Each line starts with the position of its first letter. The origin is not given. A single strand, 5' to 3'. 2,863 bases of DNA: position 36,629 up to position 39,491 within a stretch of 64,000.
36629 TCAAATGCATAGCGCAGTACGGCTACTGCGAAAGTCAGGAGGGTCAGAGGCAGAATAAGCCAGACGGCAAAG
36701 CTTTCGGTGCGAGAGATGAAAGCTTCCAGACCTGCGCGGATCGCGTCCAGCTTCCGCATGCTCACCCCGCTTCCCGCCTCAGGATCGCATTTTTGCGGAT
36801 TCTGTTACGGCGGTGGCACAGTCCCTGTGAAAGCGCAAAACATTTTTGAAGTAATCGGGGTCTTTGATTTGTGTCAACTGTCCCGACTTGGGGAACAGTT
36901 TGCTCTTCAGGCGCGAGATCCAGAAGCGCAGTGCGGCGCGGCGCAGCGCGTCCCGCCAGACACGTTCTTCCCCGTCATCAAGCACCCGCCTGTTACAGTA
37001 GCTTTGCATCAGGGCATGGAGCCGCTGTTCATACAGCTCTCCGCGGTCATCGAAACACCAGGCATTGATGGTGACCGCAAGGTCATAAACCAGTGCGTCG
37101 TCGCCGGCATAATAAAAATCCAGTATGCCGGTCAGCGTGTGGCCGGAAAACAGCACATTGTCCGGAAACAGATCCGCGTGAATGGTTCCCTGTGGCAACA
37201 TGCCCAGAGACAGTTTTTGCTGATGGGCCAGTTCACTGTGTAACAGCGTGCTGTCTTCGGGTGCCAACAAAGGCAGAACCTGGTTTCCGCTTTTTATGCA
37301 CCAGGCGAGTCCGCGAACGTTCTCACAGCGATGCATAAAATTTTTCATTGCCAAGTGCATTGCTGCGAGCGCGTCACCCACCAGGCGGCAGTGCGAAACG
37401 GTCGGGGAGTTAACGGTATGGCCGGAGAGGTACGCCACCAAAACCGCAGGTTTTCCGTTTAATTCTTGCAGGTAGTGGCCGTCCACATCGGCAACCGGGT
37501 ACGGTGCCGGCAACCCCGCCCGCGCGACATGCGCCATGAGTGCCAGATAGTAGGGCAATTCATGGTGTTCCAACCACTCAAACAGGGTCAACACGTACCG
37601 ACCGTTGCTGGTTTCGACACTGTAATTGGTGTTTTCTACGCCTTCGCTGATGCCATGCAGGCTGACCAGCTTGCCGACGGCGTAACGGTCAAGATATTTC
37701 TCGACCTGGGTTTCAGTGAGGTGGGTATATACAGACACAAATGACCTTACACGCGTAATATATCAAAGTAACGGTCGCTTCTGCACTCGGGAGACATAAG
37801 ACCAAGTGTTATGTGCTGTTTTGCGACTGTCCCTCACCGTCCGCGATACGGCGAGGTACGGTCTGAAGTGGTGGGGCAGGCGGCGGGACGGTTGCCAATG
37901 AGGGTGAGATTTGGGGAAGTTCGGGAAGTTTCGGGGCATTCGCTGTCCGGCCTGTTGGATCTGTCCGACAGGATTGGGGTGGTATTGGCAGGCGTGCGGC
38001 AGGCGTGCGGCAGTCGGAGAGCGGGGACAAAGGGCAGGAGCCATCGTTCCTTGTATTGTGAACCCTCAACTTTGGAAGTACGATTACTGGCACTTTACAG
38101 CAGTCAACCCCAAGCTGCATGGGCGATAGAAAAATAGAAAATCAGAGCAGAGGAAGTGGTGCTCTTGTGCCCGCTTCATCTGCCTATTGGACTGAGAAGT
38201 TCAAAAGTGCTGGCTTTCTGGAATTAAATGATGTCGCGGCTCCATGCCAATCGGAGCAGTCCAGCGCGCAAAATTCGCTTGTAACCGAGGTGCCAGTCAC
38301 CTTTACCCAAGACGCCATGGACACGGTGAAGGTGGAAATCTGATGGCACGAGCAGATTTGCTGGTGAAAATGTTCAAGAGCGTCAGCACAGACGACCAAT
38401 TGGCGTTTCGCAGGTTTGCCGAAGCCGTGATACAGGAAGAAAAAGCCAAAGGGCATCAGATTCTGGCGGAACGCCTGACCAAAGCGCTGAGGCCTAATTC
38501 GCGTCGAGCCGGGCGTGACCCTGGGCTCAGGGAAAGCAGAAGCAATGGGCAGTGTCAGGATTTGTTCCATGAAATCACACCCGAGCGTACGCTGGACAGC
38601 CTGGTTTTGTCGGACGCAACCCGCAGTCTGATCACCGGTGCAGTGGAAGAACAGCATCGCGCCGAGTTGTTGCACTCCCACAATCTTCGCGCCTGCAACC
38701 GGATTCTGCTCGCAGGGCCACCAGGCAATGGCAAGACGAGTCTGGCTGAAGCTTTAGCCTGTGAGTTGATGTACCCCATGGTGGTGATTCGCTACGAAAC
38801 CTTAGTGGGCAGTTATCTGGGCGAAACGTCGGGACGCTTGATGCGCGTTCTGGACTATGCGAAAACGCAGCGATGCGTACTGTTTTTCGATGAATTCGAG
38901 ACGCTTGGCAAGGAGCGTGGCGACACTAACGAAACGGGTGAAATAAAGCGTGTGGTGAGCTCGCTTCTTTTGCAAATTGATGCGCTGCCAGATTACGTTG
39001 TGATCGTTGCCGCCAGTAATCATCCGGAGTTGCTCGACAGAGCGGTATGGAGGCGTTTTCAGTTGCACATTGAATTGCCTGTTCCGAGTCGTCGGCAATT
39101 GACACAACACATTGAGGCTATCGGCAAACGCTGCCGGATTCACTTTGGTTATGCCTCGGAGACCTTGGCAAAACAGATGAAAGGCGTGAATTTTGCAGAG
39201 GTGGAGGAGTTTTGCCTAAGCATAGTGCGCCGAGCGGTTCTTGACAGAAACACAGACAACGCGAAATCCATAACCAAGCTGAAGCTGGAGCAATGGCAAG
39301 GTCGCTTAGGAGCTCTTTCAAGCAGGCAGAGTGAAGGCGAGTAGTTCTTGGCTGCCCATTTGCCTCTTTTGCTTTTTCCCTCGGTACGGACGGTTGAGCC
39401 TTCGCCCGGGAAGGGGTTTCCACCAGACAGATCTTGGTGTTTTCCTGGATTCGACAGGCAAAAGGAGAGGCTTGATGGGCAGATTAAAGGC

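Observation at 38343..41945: AAA+ ATPase + S8 subtilase two-gene cassette between thrB and polA (IetAS-type candidate anti-phage system)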

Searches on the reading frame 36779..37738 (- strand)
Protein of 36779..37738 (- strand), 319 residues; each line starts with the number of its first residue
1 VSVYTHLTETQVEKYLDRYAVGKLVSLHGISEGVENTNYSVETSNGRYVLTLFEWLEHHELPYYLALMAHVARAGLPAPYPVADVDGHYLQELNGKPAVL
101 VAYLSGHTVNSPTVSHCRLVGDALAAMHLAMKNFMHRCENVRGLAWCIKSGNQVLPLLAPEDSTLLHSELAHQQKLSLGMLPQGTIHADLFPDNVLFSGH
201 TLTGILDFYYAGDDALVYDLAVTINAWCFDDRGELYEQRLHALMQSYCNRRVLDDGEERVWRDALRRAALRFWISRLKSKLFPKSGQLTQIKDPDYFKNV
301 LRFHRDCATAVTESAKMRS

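Call 16: find_related_loci(query=window:36779-37738:-, collection=genome_contigs, flank=10000)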
Query window:36779-37738:- (319 aa) in genome_contigs; peptide patterns used: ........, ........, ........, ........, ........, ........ (x = any residue, [..] = any of these).
600 stretches matched a pattern (row limit reached: there are more); 597 encode a relative of the query (tblastn E <= 1e-3); the best 80 are kept; 80 distinct loci.
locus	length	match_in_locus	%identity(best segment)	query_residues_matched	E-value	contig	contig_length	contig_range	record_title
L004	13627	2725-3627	46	1-301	2e-87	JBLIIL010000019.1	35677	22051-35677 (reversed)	MAG: Methylophilaceae bacterium isolate 3300054696_154 Ga0535666_0001198, whole genome shotgun sequence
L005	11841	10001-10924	42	1-306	2e-77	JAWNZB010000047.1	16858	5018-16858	MAG: Candidatus Igneacidithiobacillus chanchocoensis isolate mCHCt20 spades_1123, whole genome shotgun sequence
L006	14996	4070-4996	42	1-305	4e-72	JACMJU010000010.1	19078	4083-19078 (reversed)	MAG: Methyloceanibacter sp. isolate ES-bin-181 ES-bin-181-contig-k141_775262, whole genome shotgun sequence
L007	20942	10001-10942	41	1-310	4e-72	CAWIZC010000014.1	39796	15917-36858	MAG: uncultured Alphaproteobacteria bacterium isolate MFD06298.bin.1.193 genome assembly, contig: contig_32976, whole ge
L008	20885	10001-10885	41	1-295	9e-72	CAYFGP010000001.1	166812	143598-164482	MAG TPA_asm: uncultured Oleiphilus sp. isolate ERP003628_co2_36 genome assembly, contig: NODE_35_length_166812_cov_14.27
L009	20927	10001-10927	42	1-305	8e-72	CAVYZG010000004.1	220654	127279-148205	MAG: uncultured Alphaproteobacteria bacterium isolate MFD02809.bin.2.39 genome assembly, contig: contig_26185, whole gen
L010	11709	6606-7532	42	1-305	1e-71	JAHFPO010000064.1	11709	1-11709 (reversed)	MAG: Hyphomicrobiales bacterium isolate nzgw529 NODE_5886_length_11710_cov_5.940806, whole genome shotgun sequence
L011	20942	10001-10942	42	1-310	2e-71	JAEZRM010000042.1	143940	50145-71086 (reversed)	MAG: Proteobacteria bacterium isolate OH_PBB_13 k127_1908154, whole genome shotgun sequence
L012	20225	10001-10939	41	1-309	5e-71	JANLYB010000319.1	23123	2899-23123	MAG: Hyphomicrobiaceae bacterium isolate OTE_14_metabat.47 OTE_14_k141_2255593, whole genome shotgun sequence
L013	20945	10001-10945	42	1-311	2e-70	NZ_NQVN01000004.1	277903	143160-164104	Pleomorphomonas carboxyditropha strain SVCO-16 NODE_4_length_277903_cov_23.0678, whole genome shotgun sequence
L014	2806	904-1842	41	1-309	5e-71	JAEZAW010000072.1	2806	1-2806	MAG: Proteobacteria bacterium isolate OH_CBrB_168 k127_1676109, whole genome shotgun sequence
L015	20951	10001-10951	40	1-311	4e-70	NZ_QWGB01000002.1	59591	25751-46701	Henriciella barbarensis strain CCUG66934 CCUG66934_S3, whole genome shotgun sequence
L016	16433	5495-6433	39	1-309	1e-69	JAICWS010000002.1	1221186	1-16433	MAG: Alphaproteobacteria bacterium isolate LS_FP_2_bin.61 k141_1306701_length_1221186_cov_27.3567, whole genome shotgun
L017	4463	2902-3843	39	1-310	1e-69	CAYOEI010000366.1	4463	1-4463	MAG TPA_asm: uncultured Hyphomicrobiaceae bacterium isolate binchicken_co244_412 genome assembly, contig: k141_4762087,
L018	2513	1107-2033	42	1-305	4e-71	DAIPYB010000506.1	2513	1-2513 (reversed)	MAG TPA_asm: Pseudoxanthobacter sp. isolate CTOTU1914 NODE_19956_length_2513_cov_4.293735, whole genome shotgun sequence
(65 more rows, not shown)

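Call 41: search_protein_families(library=pfam, proteins=[window:36779-37735:-], max_evalue=0.001)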
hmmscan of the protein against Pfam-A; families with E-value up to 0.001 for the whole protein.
window:36779-37735:- (318 aa): 1 family
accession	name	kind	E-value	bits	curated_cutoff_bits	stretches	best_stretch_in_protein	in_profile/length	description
PF01636.29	APH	-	4.6e-34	118.7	23.2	1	27-242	3-229/239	Phosphotransferase enzyme family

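Call 54: find_homologous_proteins(query=window:36779-37735:-, max_evalue=1e-30)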
Query window:36779-37735:- (318 aa): 5225 proteins with E <= 1e-30 among 8000 candidates; the best 120 are listed.
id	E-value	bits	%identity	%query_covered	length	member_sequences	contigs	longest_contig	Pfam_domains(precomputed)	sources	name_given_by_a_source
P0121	2.9e-204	695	94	100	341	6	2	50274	PF01636.30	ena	-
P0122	1.3e-178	611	85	100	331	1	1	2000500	PF01636.30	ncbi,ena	-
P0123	1.3e-101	358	54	94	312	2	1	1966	PF01636.30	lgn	-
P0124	1.4e-101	358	54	94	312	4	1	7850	PF01636.30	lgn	-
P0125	5.0e-101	356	54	94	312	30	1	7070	PF01636.30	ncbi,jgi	-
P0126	5.3e-100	352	54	94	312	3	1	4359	PF01636.30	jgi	-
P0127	5.5e-98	346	51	96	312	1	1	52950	PF01636.30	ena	-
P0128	1.6e-95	338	51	96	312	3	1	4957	PF01636.30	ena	-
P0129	2.6e-95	337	50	97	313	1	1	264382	PF01636.30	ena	-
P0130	3.8e-95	337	51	94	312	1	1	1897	PF01636.30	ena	-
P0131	4.2e-95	336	50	100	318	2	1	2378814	PF01636.30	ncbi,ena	-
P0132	9.0e-95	335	50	94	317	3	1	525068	PF01636.30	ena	-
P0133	1.2e-94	335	50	96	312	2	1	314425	PF01636.30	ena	-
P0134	1.3e-94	335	50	96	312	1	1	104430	PF01636.30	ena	-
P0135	2.5e-94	334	50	96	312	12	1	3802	PF01636.30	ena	-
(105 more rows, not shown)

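Call 55: find_encoding_contigs(protein=P0122, flank=10000, max_places=3)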
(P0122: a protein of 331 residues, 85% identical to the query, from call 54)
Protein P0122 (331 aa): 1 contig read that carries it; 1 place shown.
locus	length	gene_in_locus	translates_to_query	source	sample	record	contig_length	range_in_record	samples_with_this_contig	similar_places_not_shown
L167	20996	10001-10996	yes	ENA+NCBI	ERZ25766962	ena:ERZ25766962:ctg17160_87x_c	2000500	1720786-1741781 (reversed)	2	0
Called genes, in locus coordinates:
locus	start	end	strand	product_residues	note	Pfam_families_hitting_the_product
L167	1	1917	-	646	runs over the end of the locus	PF06480:FtsH_ext, PF00004:AAA, PF07728:AAA_5 (faint), PF17862:AAA_lid_3, PF01434:Peptidase_M41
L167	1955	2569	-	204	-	PF01728:FtsJ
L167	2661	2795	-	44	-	-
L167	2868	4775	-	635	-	PF00664:ABC_membrane (weak), PF00005:ABC_tran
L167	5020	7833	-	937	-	PF02739:5_3_exonuc_N, PF01367:5_3_exonuc, PF01612:DNA_pol_A_exo1, PF22619:DNA_polI_exo1, PF00476:DNA_pol_A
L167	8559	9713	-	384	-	-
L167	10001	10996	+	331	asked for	PF01636:APH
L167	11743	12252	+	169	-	PF04290:DctQ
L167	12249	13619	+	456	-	PF06808:DctM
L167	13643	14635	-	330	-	PF03480:DctP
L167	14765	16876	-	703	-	PF00580:UvrD-helicase, PF13245:AAA_19, PF13361:UvrD_C, PF13538:UvrD_C_2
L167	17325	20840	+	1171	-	PF07581:Glug (faint)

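Call 56: find_encoding_contigs(protein=P0131, flank=8000, max_places=2)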
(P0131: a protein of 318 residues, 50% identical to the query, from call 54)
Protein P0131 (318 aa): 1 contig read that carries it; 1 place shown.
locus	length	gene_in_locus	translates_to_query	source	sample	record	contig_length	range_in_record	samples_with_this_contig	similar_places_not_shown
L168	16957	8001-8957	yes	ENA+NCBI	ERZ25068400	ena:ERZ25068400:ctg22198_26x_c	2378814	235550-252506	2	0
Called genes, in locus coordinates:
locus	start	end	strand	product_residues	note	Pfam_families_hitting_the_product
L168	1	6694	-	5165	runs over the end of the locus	PF12733:Cadherin-like, PF10887:DUF2686 (faint), PF12733:Cadherin-like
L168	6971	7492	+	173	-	PF07798:CCDC90-like (weak)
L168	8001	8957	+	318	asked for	PF01636:APH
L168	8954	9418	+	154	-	PF04290:DctQ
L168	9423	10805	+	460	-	PF06808:DctM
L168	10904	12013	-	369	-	PF03480:DctP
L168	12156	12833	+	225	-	PF07282:Cas12f1-like_TNB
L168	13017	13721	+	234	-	-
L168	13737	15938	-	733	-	PF00580:UvrD-helicase, PF13604:AAA_30 (faint), PF01443:Viral_helicase1 (faint), PF13245:AAA_19, PF13361:UvrD_C, PF13538:UvrD_C_2 (weak), PF21196:PcrA_UvrD_tudor (weak)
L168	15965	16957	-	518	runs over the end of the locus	PF03109:ABC1, PF27536:UbiB_helical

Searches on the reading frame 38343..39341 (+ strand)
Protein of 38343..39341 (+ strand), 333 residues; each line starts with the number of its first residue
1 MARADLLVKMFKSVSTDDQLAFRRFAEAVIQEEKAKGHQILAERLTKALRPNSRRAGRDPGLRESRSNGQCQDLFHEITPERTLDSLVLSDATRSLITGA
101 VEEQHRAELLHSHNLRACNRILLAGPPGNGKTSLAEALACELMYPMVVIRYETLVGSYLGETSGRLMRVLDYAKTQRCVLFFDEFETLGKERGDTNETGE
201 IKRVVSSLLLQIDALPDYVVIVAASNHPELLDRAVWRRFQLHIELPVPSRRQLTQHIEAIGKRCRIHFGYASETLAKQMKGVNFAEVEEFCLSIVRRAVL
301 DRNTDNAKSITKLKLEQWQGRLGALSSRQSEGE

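Call 3: search_protein_families(library=padloc, proteins=[window:38343-39341:+], max_evalue=0.01)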
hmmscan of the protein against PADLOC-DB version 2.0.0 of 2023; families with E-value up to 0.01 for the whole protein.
window:38343-39341:+ (333 aa): 9 families
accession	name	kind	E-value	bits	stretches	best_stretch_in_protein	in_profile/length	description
PDLC04232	IetA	-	2.9e-138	458.8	1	1-324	1-322/330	-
PDLC04231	IetA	-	1.2e-78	262.6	1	1-260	1-259/262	-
PDLC02196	IetA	-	4.2e-76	254.8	1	5-311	5-316/374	-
PDLC02195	IetA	-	1.5e-59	200.3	1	78-308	95-328/395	-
PDLC00915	TRIP13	-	1e-14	52.7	1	111-299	56-262/302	TRIP13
PDLC00914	TRIP13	-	5.9e-09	33.8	1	113-258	66-228/302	TRIP13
PDLC04140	mad8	-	0.00097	16.7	1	121-194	30-86/314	mads_8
PDLC05079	PDC-S73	-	0.0028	14.5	1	114-143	187-216/752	-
PDLC01515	Csx3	-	0.006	14.2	0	116-143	4-31/183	"CAS-I,CAS-III; associated"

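Call 4: search_protein_families(library=pfam, proteins=[window:38343-39341:+], max_evalue=0.01)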
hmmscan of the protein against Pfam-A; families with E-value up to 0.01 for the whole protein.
window:38343-39341:+ (333 aa): 10 families
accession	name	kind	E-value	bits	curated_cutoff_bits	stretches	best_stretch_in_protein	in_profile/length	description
PF00004.35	AAA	-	6.6e-29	101.4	21.2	1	121-246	1-130/131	ATPase family associated with various cellular activities (AAA)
PF20720.3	nSTAND3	-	9.1e-06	25.9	27.2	1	115-206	14-93/155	Novel STAND NTPase 3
PF05673.19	DUF815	-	3.8e-05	23.4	23.8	1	116-236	51-160/249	Protein of unknown function (DUF815)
PF05496.18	RuvB_N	-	9.7e-05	22.6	27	1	117-189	32-97/159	Holliday junction DNA helicase RuvB P-loop domain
PF13191.12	AAA_16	-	0.00018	22.5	32.6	0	107-140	13-46/167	AAA ATPase domain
PF01695.23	IstB_IS21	-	0.00041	20.4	24.1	1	102-154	76-128/238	IstB-like ATP binding protein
PF13238.12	AAA_18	-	0.00043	21.2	29.4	1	121-233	1-107/128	AAA domain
PF07728.20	AAA_5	-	0.0009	19.7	22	1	121-239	2-139/139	AAA domain (dynein-related subfamily)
PF13521.12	AAA_28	-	0.003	18.2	27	0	120-147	1-28/164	AAA domain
PF13671.12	AAA_33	-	0.0048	17.6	27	0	121-184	2-33/143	AAA domain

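Call 5: search_protein_families(library=ncbifam, proteins=[window:38343-39341:+], max_evalue=0.01)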
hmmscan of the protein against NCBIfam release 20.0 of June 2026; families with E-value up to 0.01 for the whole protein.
window:38343-39341:+ (333 aa): 25 families
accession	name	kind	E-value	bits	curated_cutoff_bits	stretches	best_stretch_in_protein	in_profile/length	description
NF042959.1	IteA_antiphage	equivalog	2.6e-66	224.3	510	1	74-308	81-314/367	anti-phage ATPase IteA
TIGR01243.1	CDC48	subfamily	2.6e-22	78.9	802.65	1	108-318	477-688/733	CDC48 family AAA ATPase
NF003069.1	PRK03992.1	subfamily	3.5e-22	79.1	500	1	108-301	155-355/379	proteasome-activating nucleotidase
TIGR01242.2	TIGR01242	subfamily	1.2e-21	77.1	500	1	107-299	137-336/362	proteasome-activating nucleotidase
TIGR01241.2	FtsH_fam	equivalog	5e-20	71.8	600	1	121-321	198-401/598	ATP-dependent zinc metalloprotease FtsH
NF041006.2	cell_div_CdvC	equivalog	1e-17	64.1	650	1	68-299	86-323/370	cell division protein CdvC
NF047747.1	PrtsmActNtasePan2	equivalog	1.6e-17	63.8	700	1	99-305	165-379/397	proteasome-activating nucleotidase Pan2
NF047748.1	PrtsmActNtasePan1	equivalog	1.3e-16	60.6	750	1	107-301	171-372/405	proteasome-activating nucleotidase Pan1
TIGR03689.1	pup_AAA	equivalog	7.5e-16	57.9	504.75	1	95-247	192-362/512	proteasome ATPase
NF008004.0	PRK10733.1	equivalog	7.8e-16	57.2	1008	1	119-287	186-361/644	ATP-dependent zinc metalloprotease FtsH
TIGR03922.1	T7SS_EccA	equivalog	2.1e-11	43.1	466.65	1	118-225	312-423/557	type VII secretion AAA-ATPase EccA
TIGR00635.1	ruvB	equivalog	5.1e-06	25.7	299.05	1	117-190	29-95/305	Holliday junction branch migration DNA helicase RuvB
TIGR00382.1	clpX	equivalog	7.4e-06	25.2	370.75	1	120-195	119-201/414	ATP-dependent protease ATP-binding subunit ClpX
NF038214.1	IS21_help_AAA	equivalog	1e-05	25.4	200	1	101-153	73-125/232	IS21-like element helper ATPase IstB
NF003745.1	PRK05342.1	equivalog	1.5e-05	24.1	359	1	114-198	106-196/418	ATP-dependent Clp protease ATP-binding subunit ClpX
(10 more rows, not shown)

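Call 22: search_solved_structures(query=window:38343-39341:+, max_evalue=1e-10)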
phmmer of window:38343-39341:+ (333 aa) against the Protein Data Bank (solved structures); distinct sequences matched with E-value up to 1e-10: 258 (the best 60 are shown).
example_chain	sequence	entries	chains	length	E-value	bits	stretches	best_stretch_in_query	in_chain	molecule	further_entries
7wub_C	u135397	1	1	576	1.5e-37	132.8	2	115-300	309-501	Transitional endoplasmic reticulum ATPase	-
7wub_D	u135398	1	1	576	1.5e-37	132.8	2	115-300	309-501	Transitional endoplasmic reticulum ATPase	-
6mck_A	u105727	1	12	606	1.9e-37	132.5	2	115-300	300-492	Transitional endoplasmic reticulum ATPase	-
7rlh_A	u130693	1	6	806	2.5e-37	132.1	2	115-300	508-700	Transitional endoplasmic reticulum ATPase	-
7rlg_A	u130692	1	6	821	2.6e-37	132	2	115-300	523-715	Transitional endoplasmic reticulum ATPase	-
7rlj_A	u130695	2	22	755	4.2e-37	131.4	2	115-300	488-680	Transitional endoplasmic reticulum ATPase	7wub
8yka_A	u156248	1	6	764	4.3e-37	131.3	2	115-300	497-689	Transitional endoplasmic reticulum ATPase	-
5c18_A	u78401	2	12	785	4.4e-37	131.3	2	115-300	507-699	Transitional endoplasmic reticulum ATPase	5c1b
7y4w_A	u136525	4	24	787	4.8e-37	131.2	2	115-300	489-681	Transitional endoplasmic reticulum ATPase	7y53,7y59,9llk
5c19_A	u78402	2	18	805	5.1e-37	131.1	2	115-300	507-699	Transitional endoplasmic reticulum ATPase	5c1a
7bp8_A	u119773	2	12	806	5.1e-37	131.1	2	115-300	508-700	Transitional endoplasmic reticulum ATPase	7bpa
10qq_A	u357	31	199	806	5.2e-37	131.1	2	115-300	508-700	Transitional endoplasmic reticulum ATPase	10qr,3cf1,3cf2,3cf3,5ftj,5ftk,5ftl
7l5w_A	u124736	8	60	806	5.2e-37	131.1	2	115-300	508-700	Transitional endoplasmic reticulum ATPase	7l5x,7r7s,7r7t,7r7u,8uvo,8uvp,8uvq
7bp9_A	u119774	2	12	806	5.2e-37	131.1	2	115-300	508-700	Transitional endoplasmic reticulum ATPase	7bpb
5ifw_B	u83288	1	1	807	5.2e-37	131.1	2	115-300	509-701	Transitional endoplasmic reticulum ATPase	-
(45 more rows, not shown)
